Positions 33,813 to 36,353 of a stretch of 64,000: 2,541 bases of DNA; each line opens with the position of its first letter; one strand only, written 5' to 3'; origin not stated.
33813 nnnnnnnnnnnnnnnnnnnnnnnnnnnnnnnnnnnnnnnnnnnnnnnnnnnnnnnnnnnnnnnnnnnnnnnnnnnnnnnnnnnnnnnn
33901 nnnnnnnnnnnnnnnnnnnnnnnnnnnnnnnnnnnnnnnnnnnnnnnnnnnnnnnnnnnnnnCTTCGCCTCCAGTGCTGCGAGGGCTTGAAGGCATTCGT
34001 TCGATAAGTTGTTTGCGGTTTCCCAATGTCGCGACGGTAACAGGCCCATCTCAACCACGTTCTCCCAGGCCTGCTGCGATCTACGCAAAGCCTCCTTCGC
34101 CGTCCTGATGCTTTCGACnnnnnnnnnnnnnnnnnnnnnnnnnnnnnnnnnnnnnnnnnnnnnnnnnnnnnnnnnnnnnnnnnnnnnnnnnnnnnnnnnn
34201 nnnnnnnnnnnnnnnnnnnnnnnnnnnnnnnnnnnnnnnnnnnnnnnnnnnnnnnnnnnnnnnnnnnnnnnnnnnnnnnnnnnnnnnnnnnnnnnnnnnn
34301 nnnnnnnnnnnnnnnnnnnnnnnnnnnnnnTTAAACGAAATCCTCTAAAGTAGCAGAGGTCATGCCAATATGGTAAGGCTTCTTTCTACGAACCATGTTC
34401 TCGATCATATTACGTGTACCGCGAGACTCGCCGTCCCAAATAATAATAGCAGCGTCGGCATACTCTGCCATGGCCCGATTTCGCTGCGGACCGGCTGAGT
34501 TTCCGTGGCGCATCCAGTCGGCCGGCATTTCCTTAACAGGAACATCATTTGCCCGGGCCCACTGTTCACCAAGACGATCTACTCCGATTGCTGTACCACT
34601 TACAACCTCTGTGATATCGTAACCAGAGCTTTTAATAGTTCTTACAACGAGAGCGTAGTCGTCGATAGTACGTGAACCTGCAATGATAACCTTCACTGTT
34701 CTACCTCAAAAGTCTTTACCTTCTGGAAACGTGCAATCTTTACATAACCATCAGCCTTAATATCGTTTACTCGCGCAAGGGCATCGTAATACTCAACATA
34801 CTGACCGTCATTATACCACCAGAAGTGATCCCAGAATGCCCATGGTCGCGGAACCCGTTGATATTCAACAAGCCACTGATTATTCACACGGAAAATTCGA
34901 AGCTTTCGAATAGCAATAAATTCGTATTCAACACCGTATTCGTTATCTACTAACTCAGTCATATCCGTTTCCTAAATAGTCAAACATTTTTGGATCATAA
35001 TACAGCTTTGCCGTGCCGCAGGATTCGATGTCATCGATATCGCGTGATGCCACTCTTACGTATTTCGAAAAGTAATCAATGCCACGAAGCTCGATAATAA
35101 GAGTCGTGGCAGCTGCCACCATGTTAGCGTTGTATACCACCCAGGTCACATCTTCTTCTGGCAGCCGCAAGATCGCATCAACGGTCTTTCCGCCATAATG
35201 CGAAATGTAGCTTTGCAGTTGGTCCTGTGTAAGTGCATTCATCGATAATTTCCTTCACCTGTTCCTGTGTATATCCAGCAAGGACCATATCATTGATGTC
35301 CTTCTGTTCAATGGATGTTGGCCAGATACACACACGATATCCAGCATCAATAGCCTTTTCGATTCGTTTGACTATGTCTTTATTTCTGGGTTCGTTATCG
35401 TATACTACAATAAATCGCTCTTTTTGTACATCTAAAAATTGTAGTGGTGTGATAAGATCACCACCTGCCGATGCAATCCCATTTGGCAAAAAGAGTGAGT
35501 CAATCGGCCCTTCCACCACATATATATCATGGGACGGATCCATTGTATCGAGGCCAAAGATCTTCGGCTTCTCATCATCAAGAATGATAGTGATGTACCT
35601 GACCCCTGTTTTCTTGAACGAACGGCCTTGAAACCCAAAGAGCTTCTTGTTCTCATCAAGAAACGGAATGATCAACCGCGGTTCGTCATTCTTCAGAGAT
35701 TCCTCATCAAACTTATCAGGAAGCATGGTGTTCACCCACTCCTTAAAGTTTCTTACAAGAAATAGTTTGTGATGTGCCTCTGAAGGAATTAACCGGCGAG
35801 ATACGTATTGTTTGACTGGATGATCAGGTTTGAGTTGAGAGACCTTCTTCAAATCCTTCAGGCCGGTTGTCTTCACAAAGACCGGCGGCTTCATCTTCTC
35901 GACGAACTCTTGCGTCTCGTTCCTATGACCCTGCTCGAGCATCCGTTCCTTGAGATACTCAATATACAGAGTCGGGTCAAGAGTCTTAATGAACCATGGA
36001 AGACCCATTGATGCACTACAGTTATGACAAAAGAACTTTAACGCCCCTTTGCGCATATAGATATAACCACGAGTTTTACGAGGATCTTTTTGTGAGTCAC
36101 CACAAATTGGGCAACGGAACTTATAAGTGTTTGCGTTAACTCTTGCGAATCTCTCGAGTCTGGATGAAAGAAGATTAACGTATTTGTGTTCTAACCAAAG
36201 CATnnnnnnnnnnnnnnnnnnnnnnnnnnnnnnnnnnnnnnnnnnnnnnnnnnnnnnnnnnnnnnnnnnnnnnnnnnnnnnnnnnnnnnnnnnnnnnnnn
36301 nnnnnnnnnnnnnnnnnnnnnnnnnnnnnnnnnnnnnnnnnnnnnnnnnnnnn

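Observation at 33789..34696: GC-rich island carrying a Lar-like restriction-alleviation gene next to a DUF2493/SLOG gene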

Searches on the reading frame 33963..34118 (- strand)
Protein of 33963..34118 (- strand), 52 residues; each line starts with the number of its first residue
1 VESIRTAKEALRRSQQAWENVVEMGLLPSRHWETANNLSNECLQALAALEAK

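Call 57: search_protein_representatives(protein=window:33963-34118:-)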
Query: 52 residues. Proteins with E-value up to 0.001 (for the whole library): 33; up to 1e-10: 4; up to 1e-30: 0. The best 33 are listed.
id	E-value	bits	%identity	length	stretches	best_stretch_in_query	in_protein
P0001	1.1e-22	93.2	90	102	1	1-51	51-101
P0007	1.4e-14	68.2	69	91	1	2-52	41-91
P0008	2.7e-14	67.3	69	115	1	2-52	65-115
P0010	5.3e-11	57.1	84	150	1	14-45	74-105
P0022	6.3e-10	53.8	57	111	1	4-52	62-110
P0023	4.1e-08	48.2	57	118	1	7-52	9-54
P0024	1.9e-07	46.1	55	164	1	6-47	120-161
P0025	3.9e-07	45.1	58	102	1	7-51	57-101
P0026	4.2e-06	42.0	51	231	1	5-49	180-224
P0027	8.3e-06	41.1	56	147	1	7-51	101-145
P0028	1.3e-05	40.4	48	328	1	4-51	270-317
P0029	1.5e-05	40.2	52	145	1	9-50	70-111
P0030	1.8e-05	40.0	46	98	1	3-48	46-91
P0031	2.5e-05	39.6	39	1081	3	9-29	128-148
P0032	7.0e-05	38.2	47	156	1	2-52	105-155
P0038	1.6e-04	37.1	50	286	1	7-52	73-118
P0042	2.7e-04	36.4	46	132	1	4-49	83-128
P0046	5.0e-04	35.6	50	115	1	9-50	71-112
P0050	8.4e-04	34.9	50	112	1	9-46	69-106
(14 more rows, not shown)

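Call 70: search_protein_families(library=pfam, proteins=[P0026, P0032, P0038, P0029, P0042, P0046, P0050], max_evalue=0.1)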
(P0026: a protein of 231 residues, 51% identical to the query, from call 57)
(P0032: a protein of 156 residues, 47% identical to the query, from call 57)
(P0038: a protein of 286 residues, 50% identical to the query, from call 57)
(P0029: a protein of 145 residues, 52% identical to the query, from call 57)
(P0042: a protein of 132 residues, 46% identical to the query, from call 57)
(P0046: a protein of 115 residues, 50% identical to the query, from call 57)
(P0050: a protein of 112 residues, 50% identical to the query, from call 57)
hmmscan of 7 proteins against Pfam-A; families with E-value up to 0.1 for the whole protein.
P0026 (231 aa): 2 families
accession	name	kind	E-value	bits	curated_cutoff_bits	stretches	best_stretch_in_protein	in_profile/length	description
PF14354.12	Lar_restr_allev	-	1.2e-13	51.5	28.6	1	13-68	1-58/58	Restriction alleviation protein Lar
PF19968.4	VMAP-M7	-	0.024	15.2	27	1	145-228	30-109/160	vWA-MoxR associated protein middle region (VMAP-M) 7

P0032 (156 aa): 1 family
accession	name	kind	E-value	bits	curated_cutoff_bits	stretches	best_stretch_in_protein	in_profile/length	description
PF01883.24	FeS_assembly_P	-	0.028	15.1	23.5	0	135-154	47-66/73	Iron-sulfur cluster assembly protein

P0038 (286 aa): 5 families
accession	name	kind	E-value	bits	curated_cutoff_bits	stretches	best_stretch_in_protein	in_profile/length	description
PF14354.12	Lar_restr_allev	-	4.3e-09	36.9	28.6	1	9-62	3-57/58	Restriction alleviation protein Lar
PF24042.1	DUF7351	-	0.0004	20.6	31.2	1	10-46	2-37/177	Domain of unknown function (DUF7351)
PF25207.1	DUF7837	-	0.0095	16.4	27.8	0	7-26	3-22/47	Domain of unknown function (DUF7837)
PF23455.1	DUF7129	-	0.032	14.4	30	0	7-19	25-37/45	Domain of unknown function (DUF7129)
PF03966.22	Trm112p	-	0.067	13.6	22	0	12-37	10-32/40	Trm112p-like protein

P0029 (145 aa): 1 family
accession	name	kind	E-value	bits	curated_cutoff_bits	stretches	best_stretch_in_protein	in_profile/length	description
PF23733.2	GRXCR1-2_C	-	0.023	15.1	26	0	115-141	12-35/47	GRXCR1/2, C-terminal domain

P0042 (132 aa): 0 families

P0046 (115 aa): 0 families

P0050 (112 aa): 0 families

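Call 78: search_solved_structures(query=A5, max_evalue=10)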
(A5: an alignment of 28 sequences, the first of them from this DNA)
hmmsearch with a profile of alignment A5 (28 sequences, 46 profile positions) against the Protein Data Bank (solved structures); distinct sequences matched with E-value up to 10: 3.
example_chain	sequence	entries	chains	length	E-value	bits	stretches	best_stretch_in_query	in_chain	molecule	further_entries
9qhc_A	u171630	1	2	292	0.64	13.1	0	7-14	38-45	Engineered tetratricopeptide repeat protein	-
8bu0_A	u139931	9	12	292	0.65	13.1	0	7-14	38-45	Consensus tetratricopeptide repeat protein | Crystal structure of an 8-repeat consensus TPR superhelix with Zinc. | Monomer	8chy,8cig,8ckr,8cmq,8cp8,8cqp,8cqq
8ch0_A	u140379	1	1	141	1.7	11.8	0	7-14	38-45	Consensus tetratricopeptide repeat protein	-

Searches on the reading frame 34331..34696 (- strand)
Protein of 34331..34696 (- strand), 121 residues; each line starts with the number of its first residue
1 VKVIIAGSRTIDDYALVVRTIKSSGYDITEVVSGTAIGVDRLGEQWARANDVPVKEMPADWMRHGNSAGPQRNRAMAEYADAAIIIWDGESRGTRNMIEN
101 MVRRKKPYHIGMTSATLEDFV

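Call 5: search_protein_families(library=pfam, proteins=[window:34331-34696:-], max_evalue=1)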
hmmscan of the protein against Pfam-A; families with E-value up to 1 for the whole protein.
window:34331-34696:- (121 aa): 3 families
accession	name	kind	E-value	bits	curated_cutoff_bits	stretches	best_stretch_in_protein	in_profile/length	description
PF10686.14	YAcAr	-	2.8e-14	53.1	28.2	1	1-64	1-66/66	YspA, cpYpsA-related SLOG family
PF02481.21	DNA_processg_A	-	0.00055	19.6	29.6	1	3-47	47-93/212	DNA recombination-mediator protein A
PF06908.16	YpsA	-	0.084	13.3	27.7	1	4-109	44-159/168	YspA SLOG family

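Call 26: find_related_loci(query=window:34331-34696:-, collection=viral_contigs, flank=4000)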
Query window:34331-34696:- (121 aa) in viral_contigs; peptide patterns used: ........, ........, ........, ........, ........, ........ (x = any residue, [..] = any of these).
180 stretches matched a pattern; 169 encode a relative of the query (tblastn E <= 1e-3); the best 80 are kept; 80 distinct loci.
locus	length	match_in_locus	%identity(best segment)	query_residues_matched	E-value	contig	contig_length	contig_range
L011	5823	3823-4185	84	1-121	8e-69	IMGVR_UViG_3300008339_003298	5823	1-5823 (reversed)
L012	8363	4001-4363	83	1-121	9e-69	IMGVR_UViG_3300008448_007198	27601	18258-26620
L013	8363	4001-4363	79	1-121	7e-69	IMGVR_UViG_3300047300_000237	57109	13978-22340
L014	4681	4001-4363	83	1-121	9e-69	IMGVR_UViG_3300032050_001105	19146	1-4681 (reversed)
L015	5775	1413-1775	84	1-121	2e-68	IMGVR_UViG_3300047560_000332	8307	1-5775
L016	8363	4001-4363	76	1-121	1e-66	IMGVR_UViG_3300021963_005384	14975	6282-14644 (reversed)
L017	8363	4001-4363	80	1-121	5e-66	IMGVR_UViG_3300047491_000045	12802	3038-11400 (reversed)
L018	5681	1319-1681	80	1-121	8e-64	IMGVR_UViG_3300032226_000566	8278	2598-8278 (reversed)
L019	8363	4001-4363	84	1-121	3e-62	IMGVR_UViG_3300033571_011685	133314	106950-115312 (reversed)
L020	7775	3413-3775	71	1-121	7e-61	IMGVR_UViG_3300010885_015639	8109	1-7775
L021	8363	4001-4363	71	1-121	7e-61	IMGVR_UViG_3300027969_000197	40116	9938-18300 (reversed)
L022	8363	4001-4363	74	1-121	4e-60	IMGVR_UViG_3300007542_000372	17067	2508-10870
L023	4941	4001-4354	66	1-118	1e-52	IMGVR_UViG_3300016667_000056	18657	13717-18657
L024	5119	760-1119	62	1-120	1e-50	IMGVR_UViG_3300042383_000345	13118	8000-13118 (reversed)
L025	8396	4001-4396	59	1-121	4e-49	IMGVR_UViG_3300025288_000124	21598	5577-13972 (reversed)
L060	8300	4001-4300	60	1-98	4e-34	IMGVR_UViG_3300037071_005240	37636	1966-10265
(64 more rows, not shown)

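Call 34: search_protein_families(library=pfam, proteins=[L060:4363-4932:+], max_evalue=1)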
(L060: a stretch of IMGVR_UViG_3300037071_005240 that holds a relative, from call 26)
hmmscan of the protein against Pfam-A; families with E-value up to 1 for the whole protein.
L060:4363-4932:+ (189 aa): 5 families
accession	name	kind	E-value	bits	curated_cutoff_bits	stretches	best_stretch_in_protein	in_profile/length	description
PF14354.12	Lar_restr_allev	-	6e-11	42.9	28.6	1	1-61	2-57/58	Restriction alleviation protein Lar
PF14255.11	Cys_rich_CPXG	-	0.035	14.5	25.2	1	5-29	3-27/52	Cysteine-rich CPXCG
PF14619.11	SnAC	-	0.055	14.4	27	1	56-116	5-63/72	Snf2-ATP coupling, chromatin remodelling complex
PF24042.1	DUF7351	-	0.06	13.5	31.2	1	4-61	3-56/177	Domain of unknown function (DUF7351)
PF22811.2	Zn_ribbon_NrdR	-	0.09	13.2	27.2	1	5-28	3-26/42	Transcriptional repressor NrdR-like, N-terminal domain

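Call 46: search_protein_families(library=phrogs, proteins=[window:34331-34696:-], max_evalue=0.01)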
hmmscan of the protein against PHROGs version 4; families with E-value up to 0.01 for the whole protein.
window:34331-34696:- (121 aa): 3 families
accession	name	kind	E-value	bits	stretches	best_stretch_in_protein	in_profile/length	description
phrog_289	-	other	2.2e-28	100.4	1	1-110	23-137/500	GTP-binding domain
phrog_11222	-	unknown function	5.2e-10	40.6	1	24-102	191-269/293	-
phrog_16939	-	unknown function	0.0013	18.9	1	1-95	1-105/330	-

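Call 52: search_protein_families(library=ncbifam, proteins=[window:34331-34696:-], max_evalue=0.1)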
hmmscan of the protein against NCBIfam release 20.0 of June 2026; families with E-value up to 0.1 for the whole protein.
window:34331-34696:- (121 aa): 1 family
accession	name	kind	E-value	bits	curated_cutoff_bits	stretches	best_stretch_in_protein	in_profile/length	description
NF040656.1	GHMP_GYDIA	hypoth_equivalog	0.085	12.1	225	0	5-37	125-157/299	GYDIA family GHMP kinase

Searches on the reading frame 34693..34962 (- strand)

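Call 5: search_protein_families(library=pfam, proteins=[window:34693-34962:-], max_evalue=1)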
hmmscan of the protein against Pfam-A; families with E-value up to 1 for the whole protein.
window:34693-34962:- (89 aa): 1 family
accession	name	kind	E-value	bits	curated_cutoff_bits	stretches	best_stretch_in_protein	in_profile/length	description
PF23830.1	DUF7200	-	0.0037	18.1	27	1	16-81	8-76/89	Domain of unknown function (DUF7200)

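Call 46: search_protein_families(library=phrogs, proteins=[window:34693-34962:-], max_evalue=0.01)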
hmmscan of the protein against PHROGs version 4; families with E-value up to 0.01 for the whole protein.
window:34693-34962:- (89 aa): 0 families

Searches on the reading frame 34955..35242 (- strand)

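Call 5: search_protein_families(library=pfam, proteins=[window:34955-35242:-], max_evalue=1)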
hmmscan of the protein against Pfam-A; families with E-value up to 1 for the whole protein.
window:34955-35242:- (95 aa): 0 families

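Call 46: search_protein_families(library=phrogs, proteins=[window:34955-35242:-], max_evalue=0.01)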
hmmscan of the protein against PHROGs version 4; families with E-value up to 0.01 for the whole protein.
window:34955-35242:- (95 aa): 1 family
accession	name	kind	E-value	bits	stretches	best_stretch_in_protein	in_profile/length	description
phrog_13718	-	unknown function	0.0063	17.7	1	15-71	6-61/80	-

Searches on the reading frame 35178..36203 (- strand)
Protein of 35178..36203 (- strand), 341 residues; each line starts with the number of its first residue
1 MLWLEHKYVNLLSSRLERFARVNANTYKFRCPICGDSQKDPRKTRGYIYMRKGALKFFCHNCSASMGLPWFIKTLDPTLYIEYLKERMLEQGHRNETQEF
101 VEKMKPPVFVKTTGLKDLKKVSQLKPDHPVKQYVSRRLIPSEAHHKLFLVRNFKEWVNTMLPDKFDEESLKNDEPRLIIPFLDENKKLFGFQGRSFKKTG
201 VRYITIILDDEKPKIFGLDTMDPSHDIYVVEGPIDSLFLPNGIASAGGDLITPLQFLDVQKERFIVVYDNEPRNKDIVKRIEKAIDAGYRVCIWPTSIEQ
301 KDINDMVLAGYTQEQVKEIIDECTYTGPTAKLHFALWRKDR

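Call 9: search_dna_similar(query=window:35178-36203:-, collection=phages, mode=protein, max_rows=15)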
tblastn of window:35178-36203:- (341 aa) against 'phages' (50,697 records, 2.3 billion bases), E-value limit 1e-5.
Records with a match: 2436; places in all: 2438; records where one place covers at least 80% of the query: 2417.
Best place of each record, by identity: <60% 2436.
By first word of the organism name: Escherichia 641; Synechococcus 378; Klebsiella 322; Salmonella 195; Vibrio 125; Shigella 89; Aeromonas 81; Acinetobacter 71; Cyanophage 61; Enterobacter 58; and 52 more.
By host as written in the record: - 445; Escherichia coli 271; Klebsiella pneumoniae 109; Synechococcus 107; Synechococcus sp. 38; Escherichia coli O157:H7 35; Salmonella enterica 30; Aeromonas salmonicida 29; and 526 more.
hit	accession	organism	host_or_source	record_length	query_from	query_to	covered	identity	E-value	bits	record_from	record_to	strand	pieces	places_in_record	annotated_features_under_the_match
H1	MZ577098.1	Methylophilales phage Melnitz-3 EXVC039M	Methylophilales_sp._H5P1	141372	1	339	99%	45.1%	3e-82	278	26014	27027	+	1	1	DNA primase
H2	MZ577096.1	Methylophilales phage Melnitz-2 EXVC040M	Methylophilales_sp._H5P1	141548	1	339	99%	45.1%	3e-82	278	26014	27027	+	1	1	DNA primase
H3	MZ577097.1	Methylophilales phage Melnitz EXVC044M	Methylophilales_sp._H5P1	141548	1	339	99%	45.1%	3e-82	278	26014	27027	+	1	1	DNA primase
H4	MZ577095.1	Methylophilales phage Melnitz-1 EXVC043M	Methylophilales_sp._H5P1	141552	1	339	99%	45.1%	3e-82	278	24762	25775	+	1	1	hypothetical protein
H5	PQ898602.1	Synechococcus phage S-SCSM2R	Synechococcus sp. WH7803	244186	1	339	99%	44.8%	5e-79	268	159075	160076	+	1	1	DNA primase | tail needle protein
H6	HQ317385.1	Synechococcus phage S-RIM8 A.HR5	Synechococcus sp. WH7803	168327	8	339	97%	45.6%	4e-82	277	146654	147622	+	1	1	DNA primase subunit | ribonucleotide reductase subunit A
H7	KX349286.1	Synechococcus phage S-RIM8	Synechococcus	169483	8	339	97%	45.6%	4e-82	277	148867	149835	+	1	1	DNA primase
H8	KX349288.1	Synechococcus phage S-RIM8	Synechococcus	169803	8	339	97%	45.6%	4e-82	277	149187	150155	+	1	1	DNA primase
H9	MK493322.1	Synechococcus phage S-RIM8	Synechococcus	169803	8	339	97%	45.6%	4e-82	277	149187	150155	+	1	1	DNA primase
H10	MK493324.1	Synechococcus phage S-RIM8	Synechococcus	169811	8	339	97%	45.6%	4e-82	277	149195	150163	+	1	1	DNA primase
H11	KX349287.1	Synechococcus phage S-RIM8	Synechococcus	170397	8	339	97%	45.6%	4e-82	277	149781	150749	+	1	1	DNA primase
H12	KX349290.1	Synechococcus phage S-RIM8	Synechococcus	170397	8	339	97%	45.6%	4e-82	277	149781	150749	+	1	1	DNA primase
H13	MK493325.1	Synechococcus phage S-RIM8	Synechococcus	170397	8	339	97%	45.6%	4e-82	277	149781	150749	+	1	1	DNA primase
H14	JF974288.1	Synechococcus phage S-RIM8 A.HR1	Synechococcus sp. WH7803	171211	8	339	97%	45.6%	4e-82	277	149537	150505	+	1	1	DNA primase | ribonucleotide reductase subunit A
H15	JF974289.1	Synechococcus phage S-RIM8 A.HR3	Synechococcus sp. WH7803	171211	8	339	97%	45.6%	4e-82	277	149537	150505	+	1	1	gp61 | ribonucleotide reductase subunit A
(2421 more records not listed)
